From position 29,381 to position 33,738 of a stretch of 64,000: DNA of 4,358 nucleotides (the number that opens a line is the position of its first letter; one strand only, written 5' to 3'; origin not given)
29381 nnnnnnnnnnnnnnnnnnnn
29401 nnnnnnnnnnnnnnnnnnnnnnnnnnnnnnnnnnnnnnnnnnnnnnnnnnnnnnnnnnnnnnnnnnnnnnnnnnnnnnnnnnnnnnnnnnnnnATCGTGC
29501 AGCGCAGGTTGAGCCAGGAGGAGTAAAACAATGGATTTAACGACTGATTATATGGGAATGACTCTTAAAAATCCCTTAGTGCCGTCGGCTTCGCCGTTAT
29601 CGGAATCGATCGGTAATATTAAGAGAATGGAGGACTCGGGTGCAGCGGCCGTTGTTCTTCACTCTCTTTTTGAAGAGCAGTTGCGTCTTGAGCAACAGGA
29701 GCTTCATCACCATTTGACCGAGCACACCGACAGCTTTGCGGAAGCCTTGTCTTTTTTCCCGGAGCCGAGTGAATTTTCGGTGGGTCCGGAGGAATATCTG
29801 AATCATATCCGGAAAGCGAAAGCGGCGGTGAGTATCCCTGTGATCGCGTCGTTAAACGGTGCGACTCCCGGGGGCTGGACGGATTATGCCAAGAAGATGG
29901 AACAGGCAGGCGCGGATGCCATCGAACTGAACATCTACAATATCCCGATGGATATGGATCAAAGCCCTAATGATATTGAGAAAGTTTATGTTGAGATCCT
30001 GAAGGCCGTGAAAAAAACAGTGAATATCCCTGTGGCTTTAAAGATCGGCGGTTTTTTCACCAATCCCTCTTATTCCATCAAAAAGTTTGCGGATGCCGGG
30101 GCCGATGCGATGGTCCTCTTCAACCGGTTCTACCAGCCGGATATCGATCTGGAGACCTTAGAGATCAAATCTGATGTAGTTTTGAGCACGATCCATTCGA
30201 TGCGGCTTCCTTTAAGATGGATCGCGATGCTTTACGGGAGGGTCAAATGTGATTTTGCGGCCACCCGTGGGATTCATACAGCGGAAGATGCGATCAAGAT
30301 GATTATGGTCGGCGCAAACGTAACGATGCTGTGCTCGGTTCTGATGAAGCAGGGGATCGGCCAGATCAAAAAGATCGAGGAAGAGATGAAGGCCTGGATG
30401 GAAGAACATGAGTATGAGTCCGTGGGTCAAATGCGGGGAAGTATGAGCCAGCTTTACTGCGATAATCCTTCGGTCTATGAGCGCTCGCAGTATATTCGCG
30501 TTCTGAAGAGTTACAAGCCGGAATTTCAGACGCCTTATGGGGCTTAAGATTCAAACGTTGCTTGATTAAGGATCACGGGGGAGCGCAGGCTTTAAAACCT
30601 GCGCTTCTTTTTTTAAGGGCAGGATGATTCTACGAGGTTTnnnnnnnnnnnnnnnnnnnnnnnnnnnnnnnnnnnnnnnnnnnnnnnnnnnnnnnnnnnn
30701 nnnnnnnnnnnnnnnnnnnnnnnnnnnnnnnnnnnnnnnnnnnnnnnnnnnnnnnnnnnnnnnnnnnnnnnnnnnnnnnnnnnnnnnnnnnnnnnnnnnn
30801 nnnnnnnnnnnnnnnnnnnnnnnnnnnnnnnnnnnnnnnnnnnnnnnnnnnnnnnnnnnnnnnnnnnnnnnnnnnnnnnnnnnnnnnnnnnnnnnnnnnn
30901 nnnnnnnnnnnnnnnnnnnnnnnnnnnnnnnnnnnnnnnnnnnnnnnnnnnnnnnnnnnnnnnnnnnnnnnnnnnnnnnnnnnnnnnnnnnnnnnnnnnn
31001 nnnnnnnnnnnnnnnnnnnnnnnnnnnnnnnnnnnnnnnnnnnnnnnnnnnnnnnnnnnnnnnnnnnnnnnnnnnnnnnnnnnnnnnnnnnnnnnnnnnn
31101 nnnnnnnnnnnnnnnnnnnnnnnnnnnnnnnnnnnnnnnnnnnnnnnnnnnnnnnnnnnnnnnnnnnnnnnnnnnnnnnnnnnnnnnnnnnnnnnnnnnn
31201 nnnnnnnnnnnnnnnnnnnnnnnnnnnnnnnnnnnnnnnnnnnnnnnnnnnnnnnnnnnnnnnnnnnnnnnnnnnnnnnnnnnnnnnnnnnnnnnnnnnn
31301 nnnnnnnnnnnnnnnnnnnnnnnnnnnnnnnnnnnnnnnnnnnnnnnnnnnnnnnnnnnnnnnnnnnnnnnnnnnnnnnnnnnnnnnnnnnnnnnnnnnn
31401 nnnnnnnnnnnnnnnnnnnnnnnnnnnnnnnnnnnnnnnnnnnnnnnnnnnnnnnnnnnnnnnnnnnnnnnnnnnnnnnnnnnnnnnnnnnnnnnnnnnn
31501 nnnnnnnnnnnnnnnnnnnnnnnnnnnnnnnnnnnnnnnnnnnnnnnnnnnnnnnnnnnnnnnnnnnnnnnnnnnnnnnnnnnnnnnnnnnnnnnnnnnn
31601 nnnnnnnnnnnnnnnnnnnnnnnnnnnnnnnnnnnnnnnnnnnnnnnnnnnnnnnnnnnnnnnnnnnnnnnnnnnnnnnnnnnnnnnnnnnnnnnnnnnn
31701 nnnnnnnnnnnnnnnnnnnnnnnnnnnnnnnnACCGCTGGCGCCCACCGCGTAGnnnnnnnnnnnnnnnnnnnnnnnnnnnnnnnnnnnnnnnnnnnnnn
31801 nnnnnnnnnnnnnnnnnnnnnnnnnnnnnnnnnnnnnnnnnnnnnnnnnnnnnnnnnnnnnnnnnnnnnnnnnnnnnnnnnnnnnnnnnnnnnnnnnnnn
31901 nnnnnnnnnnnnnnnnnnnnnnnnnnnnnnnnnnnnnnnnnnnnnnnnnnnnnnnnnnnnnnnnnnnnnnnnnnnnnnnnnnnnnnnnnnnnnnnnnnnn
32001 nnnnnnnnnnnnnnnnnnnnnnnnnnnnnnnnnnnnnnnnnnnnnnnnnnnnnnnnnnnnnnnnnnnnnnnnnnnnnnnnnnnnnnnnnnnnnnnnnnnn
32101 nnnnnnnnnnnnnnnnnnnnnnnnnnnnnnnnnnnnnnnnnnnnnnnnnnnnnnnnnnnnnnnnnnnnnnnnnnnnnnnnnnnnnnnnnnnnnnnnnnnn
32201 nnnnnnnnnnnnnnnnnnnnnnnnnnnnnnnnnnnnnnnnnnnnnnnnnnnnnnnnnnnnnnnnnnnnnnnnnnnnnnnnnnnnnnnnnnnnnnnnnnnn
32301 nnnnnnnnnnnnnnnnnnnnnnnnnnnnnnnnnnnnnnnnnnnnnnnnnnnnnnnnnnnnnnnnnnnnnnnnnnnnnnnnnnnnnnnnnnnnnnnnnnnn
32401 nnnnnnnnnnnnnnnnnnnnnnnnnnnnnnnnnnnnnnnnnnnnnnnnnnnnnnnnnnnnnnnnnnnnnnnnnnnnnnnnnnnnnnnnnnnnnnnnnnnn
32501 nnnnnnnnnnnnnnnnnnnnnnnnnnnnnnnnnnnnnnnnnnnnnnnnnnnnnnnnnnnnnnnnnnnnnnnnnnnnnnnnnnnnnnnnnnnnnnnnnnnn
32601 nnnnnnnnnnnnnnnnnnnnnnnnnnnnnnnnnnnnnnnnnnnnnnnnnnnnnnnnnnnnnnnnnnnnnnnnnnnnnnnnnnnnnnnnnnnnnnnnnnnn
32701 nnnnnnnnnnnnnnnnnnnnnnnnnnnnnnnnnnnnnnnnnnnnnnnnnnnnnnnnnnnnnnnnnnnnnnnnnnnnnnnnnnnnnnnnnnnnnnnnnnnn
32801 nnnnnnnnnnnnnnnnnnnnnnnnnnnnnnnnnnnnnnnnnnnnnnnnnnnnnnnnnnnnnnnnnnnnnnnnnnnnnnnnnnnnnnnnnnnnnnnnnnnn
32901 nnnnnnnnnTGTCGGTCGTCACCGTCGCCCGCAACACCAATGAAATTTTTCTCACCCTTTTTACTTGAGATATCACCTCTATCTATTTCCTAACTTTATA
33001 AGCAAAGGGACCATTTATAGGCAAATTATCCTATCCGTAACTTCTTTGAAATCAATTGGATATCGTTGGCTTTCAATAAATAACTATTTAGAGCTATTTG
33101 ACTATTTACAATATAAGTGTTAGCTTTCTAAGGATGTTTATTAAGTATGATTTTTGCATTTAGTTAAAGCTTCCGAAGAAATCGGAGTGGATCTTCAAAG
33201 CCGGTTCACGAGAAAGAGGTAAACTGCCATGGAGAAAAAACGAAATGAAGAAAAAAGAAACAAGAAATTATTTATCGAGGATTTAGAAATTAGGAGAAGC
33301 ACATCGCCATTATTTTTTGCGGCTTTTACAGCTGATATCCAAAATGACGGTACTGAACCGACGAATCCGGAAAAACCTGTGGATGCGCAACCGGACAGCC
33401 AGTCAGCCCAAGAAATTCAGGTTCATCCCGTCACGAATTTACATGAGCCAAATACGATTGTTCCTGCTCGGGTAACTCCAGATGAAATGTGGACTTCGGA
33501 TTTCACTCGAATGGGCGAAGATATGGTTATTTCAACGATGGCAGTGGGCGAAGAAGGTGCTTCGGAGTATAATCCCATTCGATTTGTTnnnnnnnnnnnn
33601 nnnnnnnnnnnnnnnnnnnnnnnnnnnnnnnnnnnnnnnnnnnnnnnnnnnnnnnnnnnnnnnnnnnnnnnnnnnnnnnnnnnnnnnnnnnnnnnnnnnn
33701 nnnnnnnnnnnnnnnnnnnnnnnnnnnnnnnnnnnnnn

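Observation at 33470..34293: Precursor is built from DNA-level duplicated modules with three copies of a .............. linker and four TM-x-GEEG cores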

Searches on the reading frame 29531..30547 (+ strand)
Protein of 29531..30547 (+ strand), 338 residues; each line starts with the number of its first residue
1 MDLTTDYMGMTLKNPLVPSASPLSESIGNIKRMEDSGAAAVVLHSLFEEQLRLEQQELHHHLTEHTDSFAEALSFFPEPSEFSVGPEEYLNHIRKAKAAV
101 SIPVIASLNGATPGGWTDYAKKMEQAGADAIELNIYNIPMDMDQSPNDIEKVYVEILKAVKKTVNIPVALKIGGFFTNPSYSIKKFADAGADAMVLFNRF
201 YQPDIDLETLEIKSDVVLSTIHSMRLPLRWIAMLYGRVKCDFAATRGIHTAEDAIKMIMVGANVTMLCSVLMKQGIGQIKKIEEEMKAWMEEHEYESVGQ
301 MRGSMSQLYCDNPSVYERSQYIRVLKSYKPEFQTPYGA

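Call 5: search_protein_families(library=pfam, proteins=[window:29531-30547:+], max_evalue=0.01)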
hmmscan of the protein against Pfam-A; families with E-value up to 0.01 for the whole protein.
window:29531-30547:+ (338 aa): 2 families
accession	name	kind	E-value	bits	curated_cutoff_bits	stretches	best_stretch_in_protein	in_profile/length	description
PF01180.27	DHO_dh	-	4.6e-14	52.7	27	1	88-290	78-291/291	Dihydroorotate dehydrogenase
PF01207.24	Dus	-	0.0007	19.2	20.4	0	154-214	111-161/311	Dihydrouridine synthase (Dus)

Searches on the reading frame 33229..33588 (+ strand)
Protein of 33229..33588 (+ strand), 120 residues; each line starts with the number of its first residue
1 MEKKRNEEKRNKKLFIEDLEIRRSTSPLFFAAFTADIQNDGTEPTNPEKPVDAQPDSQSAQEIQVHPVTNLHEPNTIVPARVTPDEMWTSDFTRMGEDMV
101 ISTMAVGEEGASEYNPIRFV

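Call 45: search_protein_representatives(protein=window:33229-33588:+)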
Query: 120 residues. Proteins with E-value up to 0.001 (for the whole library): 1; up to 1e-10: 1; up to 1e-30: 1. The best 1 are listed.
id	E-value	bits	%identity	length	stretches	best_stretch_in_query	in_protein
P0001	3.4e-92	320.6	86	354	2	1-120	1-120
